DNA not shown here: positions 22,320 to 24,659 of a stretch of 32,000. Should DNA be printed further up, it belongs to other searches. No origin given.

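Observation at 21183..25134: Tightly coupled three-gene orphan module: acidic-tailed 2-TM protein + 679-aa motif-less protein + tail-anchored long-helix protein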

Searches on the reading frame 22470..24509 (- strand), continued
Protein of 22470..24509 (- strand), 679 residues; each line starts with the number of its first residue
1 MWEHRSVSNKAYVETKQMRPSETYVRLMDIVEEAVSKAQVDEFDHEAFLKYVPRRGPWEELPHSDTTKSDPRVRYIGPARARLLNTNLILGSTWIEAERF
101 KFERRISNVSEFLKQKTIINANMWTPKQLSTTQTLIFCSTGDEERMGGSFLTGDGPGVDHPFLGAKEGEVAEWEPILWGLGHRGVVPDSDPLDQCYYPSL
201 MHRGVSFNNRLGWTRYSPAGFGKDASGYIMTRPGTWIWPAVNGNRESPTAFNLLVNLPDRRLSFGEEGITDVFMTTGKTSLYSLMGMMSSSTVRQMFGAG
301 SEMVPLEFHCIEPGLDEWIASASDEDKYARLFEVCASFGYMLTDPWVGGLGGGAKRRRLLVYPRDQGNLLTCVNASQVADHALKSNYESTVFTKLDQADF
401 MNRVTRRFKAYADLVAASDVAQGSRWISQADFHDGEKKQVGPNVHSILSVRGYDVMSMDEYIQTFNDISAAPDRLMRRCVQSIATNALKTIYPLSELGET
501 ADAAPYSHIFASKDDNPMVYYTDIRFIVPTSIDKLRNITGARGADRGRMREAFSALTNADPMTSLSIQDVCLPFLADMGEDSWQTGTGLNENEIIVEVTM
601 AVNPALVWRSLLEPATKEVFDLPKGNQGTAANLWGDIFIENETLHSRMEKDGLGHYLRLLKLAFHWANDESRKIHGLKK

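Call 34: find_homologous_proteins(query=A2, max_evalue=0.001)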
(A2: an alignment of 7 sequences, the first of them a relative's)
Query A2 (7 sequences) (678 aa, profile of the alignment): 160 proteins with E <= 0.001 among 8000 candidates; the best 120 are listed.
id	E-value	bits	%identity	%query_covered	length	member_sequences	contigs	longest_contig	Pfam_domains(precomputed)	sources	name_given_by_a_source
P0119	0.0e+0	1510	71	100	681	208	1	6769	-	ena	-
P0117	0.0e+0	1509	71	100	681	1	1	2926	-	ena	-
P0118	0.0e+0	1509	72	100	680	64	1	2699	-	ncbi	-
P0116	0.0e+0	1494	71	100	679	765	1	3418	-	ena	-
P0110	0.0e+0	1461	74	100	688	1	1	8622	-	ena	-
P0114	0.0e+0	1458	74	100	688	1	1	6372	-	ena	-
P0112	0.0e+0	1457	74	100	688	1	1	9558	-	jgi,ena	-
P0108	0.0e+0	1457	71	100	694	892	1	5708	-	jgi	-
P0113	0.0e+0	1455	74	100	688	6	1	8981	-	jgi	-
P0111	0.0e+0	1451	73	100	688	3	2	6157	-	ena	-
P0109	0.0e+0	1420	72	100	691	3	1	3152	-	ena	-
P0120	0.0e+0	1411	100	100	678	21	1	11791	-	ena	-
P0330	0.0e+0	1402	71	95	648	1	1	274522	-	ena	-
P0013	0.0e+0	1385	72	100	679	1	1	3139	-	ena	-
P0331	0.0e+0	1382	70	100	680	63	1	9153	-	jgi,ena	-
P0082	0.0e+0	1361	72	100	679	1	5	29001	-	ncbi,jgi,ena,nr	ncbi:MAG TPA: hypothetical protein HA354_01985 [Candidatus Poseidoniaceae archaeon]|nr:MAG TPA: hypo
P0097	0.0e+0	1359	71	100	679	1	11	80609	-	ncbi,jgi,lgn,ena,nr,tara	ncbi:MAG TPA: hypothetical protein HA359_07335 [Candidatus Poseidoniaceae archaeon]|nr:MAG TPA: hypo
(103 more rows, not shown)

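Call 35: find_related_loci(query=A1, collection=viral_contigs, flank=6000)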
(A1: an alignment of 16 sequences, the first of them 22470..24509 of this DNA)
Query A1 (679 aa) in viral_contigs; peptide patterns used: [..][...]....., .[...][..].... (x = any residue, [..] = any of these).
47 stretches matched a pattern, but none encodes a relative of the query by tblastn (E <= 1e-3).

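Call 46: predict_structure(alignment_id=A3)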
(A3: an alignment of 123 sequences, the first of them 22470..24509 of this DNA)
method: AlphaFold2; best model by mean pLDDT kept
length: 679 residues; sequences in the alignment: 123
mean_pLDDT: 46.7   pTM: 0.52
mean pLDDT of the five models: 46.7, 39.8, 37.8, 36.7, 33.7
residues with pLDDT >= 90: 0; 70-90: 115; 50-70: 164; < 50: 400
segments of 3 or more residues with pLDDT < 50: 1-9, 17-28, 34-268, 301-303, 350-353, 371-425, 427-430, 441-444, 500-509, 530-550, 559-588
pLDDT, mean of each block of 10 residues (from residue 1): 35 54 46 46 41 33 34 27 24 25 28 26 23 24 23 30 32 23 22 21 21 25 25 23 26 35 39 61 62 57 61 51 61 72 65 60 57 42 33 33 41 43 44 53 61 73 57 58 74 60 43 60 61 47 43 50 33 34 38 70 73 77 73 71 82 76 78 75
secondary structure, 60 per line:
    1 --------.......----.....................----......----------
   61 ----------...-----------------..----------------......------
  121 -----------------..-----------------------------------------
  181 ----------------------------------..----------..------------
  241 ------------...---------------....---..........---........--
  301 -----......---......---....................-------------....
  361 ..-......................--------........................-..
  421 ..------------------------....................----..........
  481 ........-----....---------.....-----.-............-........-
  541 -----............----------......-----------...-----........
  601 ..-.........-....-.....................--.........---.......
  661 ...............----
elements in order (helices of 4 or more, strands of 3 or more residues): H9-15 H20-40 H45-50 H109-114 E253-255 E271-274 H278-287 H291-298 E306-311 H315-320 H324-343 E357-362 H364-385 H394-417 H419-422 E447-457 H458-466 H471-488 H494-497 H507-510 E519-530 H532-539 H546-557 E568-573 E593-602 H604-612 H614-617 E619-622 E626-629 H630-639 H642-650 H654-675

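Call 50: fold_search(model_id=the predicted structure, library=pdb)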
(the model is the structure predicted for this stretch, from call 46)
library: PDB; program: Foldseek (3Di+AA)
matches with E <= 10: 387; with E <= 0.001: 0
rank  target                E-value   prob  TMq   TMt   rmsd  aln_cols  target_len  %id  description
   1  7m2z_A                7.9e-03  0.84  0.21  0.30  17.3       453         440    9  Monomeric single-particle reconstruction of the Yeast gamma-TuSC (released 2021-05-12)
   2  8g2z_DA               8.9e-03  0.77  0.20  0.28  16.2       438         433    8  48-nm doublet microtubule from Tetrahymena thermophila strain CU428 (released 2023-06-14)
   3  8g2z_DC               1.1e-02  0.82  0.21  0.30  15.0       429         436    9  48-nm doublet microtubule from Tetrahymena thermophila strain CU428 (released 2023-06-14)
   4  8g3d_MA               1.4e-02  0.66  0.19  0.27  14.5       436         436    8  48-nm doublet microtubule from Tetrahymena thermophila strain K40R (released 2023-06-14)
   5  8g2z_MA               1.6e-02  0.63  0.19  0.28  16.6       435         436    9  48-nm doublet microtubule from Tetrahymena thermophila strain CU428 (released 2023-06-14)
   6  4ei8                  2.2e-02  0.33  0.15  0.23  16.2       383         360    7  Crystal structure of Bacillus cereus TubZ, apo-form (released 2012-08-15)
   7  8g2z_KE               2.3e-02  0.63  0.20  0.28  14.7       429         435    9  48-nm doublet microtubule from Tetrahymena thermophila strain CU428 (released 2023-06-14)
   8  8g2z_MC               2.4e-02  0.57  0.20  0.28  16.8       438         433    8  48-nm doublet microtubule from Tetrahymena thermophila strain CU428 (released 2023-06-14)
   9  8g2z_LE               3.8e-02  0.47  0.19  0.27  16.4       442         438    9  48-nm doublet microtubule from Tetrahymena thermophila strain CU428 (released 2023-06-14)
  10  8g2z_AA               4.1e-02  0.44  0.19  0.26  16.4       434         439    8  48-nm doublet microtubule from Tetrahymena thermophila strain CU428 (released 2023-06-14)
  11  7m2x_A                4.5e-02  0.63  0.21  0.30  15.1       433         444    8  Open conformation of the Yeast wild-type gamma-TuRC (released 2021-05-12)
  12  8g2z_HA               5.1e-02  0.51  0.20  0.29  16.0       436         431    8  48-nm doublet microtubule from Tetrahymena thermophila strain CU428 (released 2023-06-14)
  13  7sj9_A                5.4e-02  0.44  0.20  0.28  15.8       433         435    8  13pf E254A microtubule from recombinant human tubulin decorated with EB3 (released 2022-01-19)
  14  8g3d_KE               5.4e-02  0.33  0.17  0.24  16.8       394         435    9  48-nm doublet microtubule from Tetrahymena thermophila strain K40R (released 2023-06-14)
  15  8g2z_MK               5.7e-02  0.44  0.20  0.29  16.2       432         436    9  48-nm doublet microtubule from Tetrahymena thermophila strain CU428 (released 2023-06-14)
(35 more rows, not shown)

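Call 53: fold_search(model_id=the predicted structure, library=viral)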
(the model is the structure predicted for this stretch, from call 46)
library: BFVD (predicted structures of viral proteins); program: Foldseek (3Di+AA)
matches with E <= 10: 33; with E <= 0.001: 0
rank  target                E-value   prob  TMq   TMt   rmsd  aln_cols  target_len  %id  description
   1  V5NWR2                2.9e-01  0.05  0.10  0.09  24.8       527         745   10  F-gH [Chelonid alphaherpesvirus 5]
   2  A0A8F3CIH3            6.3e-01  0.01  0.05  0.05  43.8       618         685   10  Uncharacterized protein [Ranid herpesvirus 4]
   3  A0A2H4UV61            1.2e+00  0.01  0.07  0.06  38.4       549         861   10  Uncharacterized protein [Bodo saltans virus]
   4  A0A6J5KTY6            1.2e+00  0.06  0.08  0.13  17.5       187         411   10  OmpA-like domain-containing protein [uncultured Caudovirales phage]
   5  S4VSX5                2.4e+00  0.02  0.10  0.13  22.6       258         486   15  Glycosyl hydrolase family 1 incomplete domain containing protein [Pandoravirus salinus]
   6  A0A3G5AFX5            2.6e+00  0.06  0.05  0.06   9.4        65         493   18  Uncharacterized protein [Solivirus sp.]
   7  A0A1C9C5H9            3.2e+00  0.02  0.09  0.16  26.9       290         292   11  Uncharacterized protein [Heterosigma akashiwo virus 01]
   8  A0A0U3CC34            3.2e+00  0.02  0.11  0.12  23.6       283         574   14  Uncharacterized AAA domain-containing protein ycf46 [Pseudomonas phage SM1]
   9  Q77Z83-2              3.2e+00  0.01  0.07  0.05  41.5       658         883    9  (no name look-up for this kind of identifier)
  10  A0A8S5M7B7            3.8e+00  0.01  0.08  0.10  24.5       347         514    9  Uncharacterized protein [Siphoviridae sp. ctrgt10]
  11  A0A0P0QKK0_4          4.1e+00  0.01  0.08  0.05  28.5       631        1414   10  (no name in the UniProt tables at hand)
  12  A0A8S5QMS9            4.6e+00  0.00  0.04  0.05  32.7       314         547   11  Tail fiber protein [CrAss-like virus sp. ctYsL76]
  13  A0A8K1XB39            4.8e+00  0.01  0.07  0.08  39.8       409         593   10  Valyl-tRNA synthetase [Hangzhou tombus-like virus 3]
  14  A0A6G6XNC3            5.1e+00  0.01  0.05  0.06  40.7       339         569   13  (no name in the UniProt tables at hand)
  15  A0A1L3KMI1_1          5.1e+00  0.00  0.05  0.03  42.0       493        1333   12  (no name in the UniProt tables at hand)
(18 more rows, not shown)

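Call 60: fold_search(model_id=the predicted structure, library=pdb)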
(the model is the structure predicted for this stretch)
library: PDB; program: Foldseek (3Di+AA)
matches with E <= 10: 40; with E <= 0.001: 0
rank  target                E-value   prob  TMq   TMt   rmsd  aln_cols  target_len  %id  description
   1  6i8a_B                8.6e-01  0.06  0.06  0.05  15.3       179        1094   11  The crystal structure of the Pol2 catalytic domain of DNA polymerase epsilon carrying a P301R substitution. (released 2019-01-30)
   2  2fk8                  1.2e+00  0.05  0.06  0.13  20.8       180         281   10  Crystal structure of Hma (MmaA4) from Mycobacterium tuberculosis complexed with S-adenosylmethionine (released 2006-01-17)
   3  7q2d                  1.9e+00  0.04  0.06  0.12  21.3       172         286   11  mycolic acid methyltransferase Hma (MmaA4) from Mycobac-terium tuberculosis in complex with ZT320 (released 2022-02-02)
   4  6qib_A                2.3e+00  0.02  0.06  0.05  14.0       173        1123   11  The crystal structure of Pol2CORE in complex with DNA and an incoming nucleotide, carrying an Fe-S cluster (released 2019-04-17)
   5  6wjv_A                2.4e+00  0.03  0.06  0.03  15.0       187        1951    9  Structure of the Saccharomyces cerevisiae polymerase epsilon holoenzyme (released 2020-07-08)
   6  7q2c                  2.9e+00  0.03  0.06  0.12  22.0       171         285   12  mycolic acid methyltransferase Hma (MmaA4) from Mycobac-terium tuberculosis in complex with ZT260 (released 2022-02-02)
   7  7q2b                  3.1e+00  0.03  0.06  0.13  21.1       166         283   10  mycolic acid methyltransferase Hma (MmaA4) from Mycobac-terium tuberculosis in complex with ZT218 (released 2022-02-02)
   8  2fk7                  3.2e+00  0.02  0.06  0.12  21.2       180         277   10  Crystal structure of Hma (MmaA4) from Mycobacterium tuberculosis, apo-form (released 2006-01-17)
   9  7z42_A                3.2e+00  0.01  0.05  0.04  19.6       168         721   12  Influenza B polymerase with Pol II pSer5 CTD peptide mimic bound in site 2B (released 2022-05-18)
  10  9f6k_A                3.4e+00  0.02  0.06  0.04  15.4       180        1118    9  Human DNA Polymerase epsilon bound to T-C mismatched DNA (Frayed Substrate state) (released 2024-08-07)
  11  6ahv                  3.6e+00  0.01  0.04  0.07  16.2       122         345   16  Crystal structure of human RPP40 (released 2018-12-05)
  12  7q2e                  4.1e+00  0.03  0.06  0.13  21.1       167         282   10  mycolic acid methyltransferase Hma (MmaA4) from Mycobac-terium tuberculosis in complex with ZT424 (released 2022-02-02)
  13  9a5m_A                4.1e+00  0.03  0.10  0.14  20.0       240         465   11  Integrative model of YDJA-YDIS by crosslinking MS and deep learning (released 2024-09-18)
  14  4npq_H                4.3e+00  0.08  0.07  0.14  11.3       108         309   10  The resting-state conformation of the GLIC ligand-gated ion channel (released 2013-12-25)
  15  3ha7                  4.6e+00  0.02  0.06  0.13  20.9       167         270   13  Crystal structure of HMA (MMAA4) from mycobacterium tuberculosis complexed with S-adenosyl-N-decyl-aminoethyl (SADAE) (released 2009-05-12)
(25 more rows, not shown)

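Call 71: search_protein_families(library=pfam, proteins=[L020:4504-5319:-, L020:5425-6105:-, L020:6510-7178:-, L020:11302-12972:-, L026:3129-4475:+, L026:4372-6414:+, L026:6745-7308:+, L026:11241-11855:+, L026:11859-13937:-, L026:13840-16770:-], max_evalue=0.0001)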
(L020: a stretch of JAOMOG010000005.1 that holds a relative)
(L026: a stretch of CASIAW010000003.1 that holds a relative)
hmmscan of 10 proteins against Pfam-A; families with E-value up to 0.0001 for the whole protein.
L020:4504-5319:- (271 aa): 1 family
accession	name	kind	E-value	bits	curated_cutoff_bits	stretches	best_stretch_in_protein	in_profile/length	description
PF06271.18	RDD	-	5.9e-18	65.9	24.1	1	146-257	2-136/137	RDD family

L020:5425-6105:- (226 aa): 1 family
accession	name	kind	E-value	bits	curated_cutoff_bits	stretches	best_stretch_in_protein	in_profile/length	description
PF00730.31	HhH-GPD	-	2.4e-09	37.9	26.2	1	66-199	1-100/108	HhH-GPD superfamily base excision DNA repair protein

L020:6510-7178:- (222 aa): 1 family
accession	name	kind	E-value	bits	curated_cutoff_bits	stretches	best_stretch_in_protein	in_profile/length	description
PF00881.29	Nitroreductase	-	7.3e-18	65.8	23.5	1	31-199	2-167/167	Nitroreductase family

L020:11302-12972:- (556 aa): 0 families

L026:3129-4475:+ (448 aa): 0 families

L026:4372-6414:+ (680 aa): 0 families

L026:6745-7308:+ (187 aa): 0 families

L026:11241-11855:+ (204 aa): 1 family
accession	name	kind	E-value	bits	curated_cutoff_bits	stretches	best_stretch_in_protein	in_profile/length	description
PF01810.24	LysE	-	9.8e-09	35.4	25.6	1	16-197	2-185/193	LysE type translocator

L026:11859-13937:- (692 aa): 3 families
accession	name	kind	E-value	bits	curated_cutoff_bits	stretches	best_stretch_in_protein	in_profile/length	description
PF11731.14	Cdd1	-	7.9e-06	26.4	25.5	0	627-660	6-39/86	Pathogenicity locus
PF13405.12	EF-hand_6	-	9.5e-06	25.4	25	0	265-281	8-24/30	EF-hand domain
PF00036.39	EF-hand_1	-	1.3e-05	24.9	25.4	0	265-281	8-24/29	EF hand domain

L026:13840-16770:- (976 aa): 2 families
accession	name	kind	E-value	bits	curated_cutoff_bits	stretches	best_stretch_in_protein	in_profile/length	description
PF05345.18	He_PIG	-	5.2e-21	75.3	24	3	63-133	15-94/96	Putative Ig domain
PF18884.5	TSP3_bac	-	3.6e-09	36.7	25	1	589-610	1-22/22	Bacterial TSP3 repeat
